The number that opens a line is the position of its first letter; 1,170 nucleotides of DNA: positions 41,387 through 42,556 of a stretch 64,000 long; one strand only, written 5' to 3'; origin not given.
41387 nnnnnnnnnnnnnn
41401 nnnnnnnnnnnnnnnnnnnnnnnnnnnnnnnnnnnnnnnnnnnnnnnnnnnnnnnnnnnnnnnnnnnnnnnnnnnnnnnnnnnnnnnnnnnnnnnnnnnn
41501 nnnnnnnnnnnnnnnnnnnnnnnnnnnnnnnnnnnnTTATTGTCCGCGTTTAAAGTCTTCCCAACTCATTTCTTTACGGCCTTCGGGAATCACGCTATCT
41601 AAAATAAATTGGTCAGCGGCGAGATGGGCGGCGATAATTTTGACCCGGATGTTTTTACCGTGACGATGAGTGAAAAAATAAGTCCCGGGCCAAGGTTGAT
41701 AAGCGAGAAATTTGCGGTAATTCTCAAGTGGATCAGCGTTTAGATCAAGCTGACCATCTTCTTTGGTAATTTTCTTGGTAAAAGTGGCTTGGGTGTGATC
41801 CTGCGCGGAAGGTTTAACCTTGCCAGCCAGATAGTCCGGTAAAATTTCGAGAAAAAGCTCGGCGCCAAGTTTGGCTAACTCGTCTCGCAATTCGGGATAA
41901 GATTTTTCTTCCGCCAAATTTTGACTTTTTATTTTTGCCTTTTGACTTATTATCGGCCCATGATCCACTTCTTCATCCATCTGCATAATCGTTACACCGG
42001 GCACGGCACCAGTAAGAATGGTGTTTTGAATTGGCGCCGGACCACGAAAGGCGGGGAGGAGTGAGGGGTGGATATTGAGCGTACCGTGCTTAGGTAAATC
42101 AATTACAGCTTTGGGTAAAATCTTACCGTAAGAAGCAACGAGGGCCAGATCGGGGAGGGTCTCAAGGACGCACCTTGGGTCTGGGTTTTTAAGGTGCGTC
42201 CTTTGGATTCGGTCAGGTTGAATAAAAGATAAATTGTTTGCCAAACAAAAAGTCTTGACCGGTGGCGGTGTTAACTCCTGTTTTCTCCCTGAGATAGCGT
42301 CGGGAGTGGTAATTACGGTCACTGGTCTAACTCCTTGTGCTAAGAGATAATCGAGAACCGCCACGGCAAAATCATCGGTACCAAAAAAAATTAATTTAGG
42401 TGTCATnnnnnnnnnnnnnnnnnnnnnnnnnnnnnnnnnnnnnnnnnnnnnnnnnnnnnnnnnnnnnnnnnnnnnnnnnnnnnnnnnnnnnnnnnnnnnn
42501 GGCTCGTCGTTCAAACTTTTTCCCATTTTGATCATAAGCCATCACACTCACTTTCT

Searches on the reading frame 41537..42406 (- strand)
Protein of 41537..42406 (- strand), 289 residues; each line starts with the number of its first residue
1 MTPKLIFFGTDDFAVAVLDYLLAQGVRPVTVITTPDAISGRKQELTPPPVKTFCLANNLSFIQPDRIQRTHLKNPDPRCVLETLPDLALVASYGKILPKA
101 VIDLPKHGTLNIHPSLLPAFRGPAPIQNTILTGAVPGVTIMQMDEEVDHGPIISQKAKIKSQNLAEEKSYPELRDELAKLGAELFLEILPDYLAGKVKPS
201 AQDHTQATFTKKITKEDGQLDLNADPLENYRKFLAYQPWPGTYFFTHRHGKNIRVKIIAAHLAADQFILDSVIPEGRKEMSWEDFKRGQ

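Call 4: search_protein_families(library=pfam, proteins=[window:41537-42406:-], max_evalue=0.1)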
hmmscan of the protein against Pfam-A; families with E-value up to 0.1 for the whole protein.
window:41537-42406:- (289 aa): 2 families
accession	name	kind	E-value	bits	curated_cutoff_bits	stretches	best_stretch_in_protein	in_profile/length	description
PF00551.24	Formyl_trans_N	-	1e-31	110.5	26.1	1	5-180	3-172/181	Formyl transferase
PF02911.23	Formyl_trans_C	-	5.8e-07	30.1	21.1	1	212-265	1-50/100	Formyl transferase, C-terminal domain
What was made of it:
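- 41537..42406 (-): Methionyl-tRNA formyltransferase gene (fmt), the right conserved flank of the variable spot. Formyl_trans_N E 1e-31 (call 4).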

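Call 45: find_encoding_contigs(protein=window:41537-42406:-, flank=4000, max_places=10)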
Protein window:41537-42406:- (289 aa): 3 contigs read that carry it; 2 places shown.
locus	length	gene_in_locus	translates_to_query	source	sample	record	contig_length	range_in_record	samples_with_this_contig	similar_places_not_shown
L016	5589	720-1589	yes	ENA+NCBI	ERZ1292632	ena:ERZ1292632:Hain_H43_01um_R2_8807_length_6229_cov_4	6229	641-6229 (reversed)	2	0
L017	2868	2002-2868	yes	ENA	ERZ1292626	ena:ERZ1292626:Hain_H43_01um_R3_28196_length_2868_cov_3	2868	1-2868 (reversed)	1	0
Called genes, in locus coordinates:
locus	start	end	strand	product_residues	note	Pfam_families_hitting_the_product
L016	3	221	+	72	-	?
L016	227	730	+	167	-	PF01327:Pep_deformylase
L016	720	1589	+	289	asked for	PF00551:Formyl_trans_N, PF02911:Formyl_trans_C (faint)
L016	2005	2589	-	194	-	PF13328:HD_4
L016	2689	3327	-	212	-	PF00160:Pro_isomerase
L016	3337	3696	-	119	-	PF02482:Ribosomal_S30AE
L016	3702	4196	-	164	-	-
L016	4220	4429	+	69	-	-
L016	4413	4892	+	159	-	PF03703:bPH_2 (weak)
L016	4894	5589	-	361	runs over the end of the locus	PF00226:DnaJ, PF01556:DnaJ_C, PF00684:DnaJ_CXXCXGXG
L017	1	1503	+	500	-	?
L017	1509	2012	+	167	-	PF01327:Pep_deformylase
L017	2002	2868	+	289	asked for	PF00551:Formyl_trans_N, PF02911:Formyl_trans_C (faint)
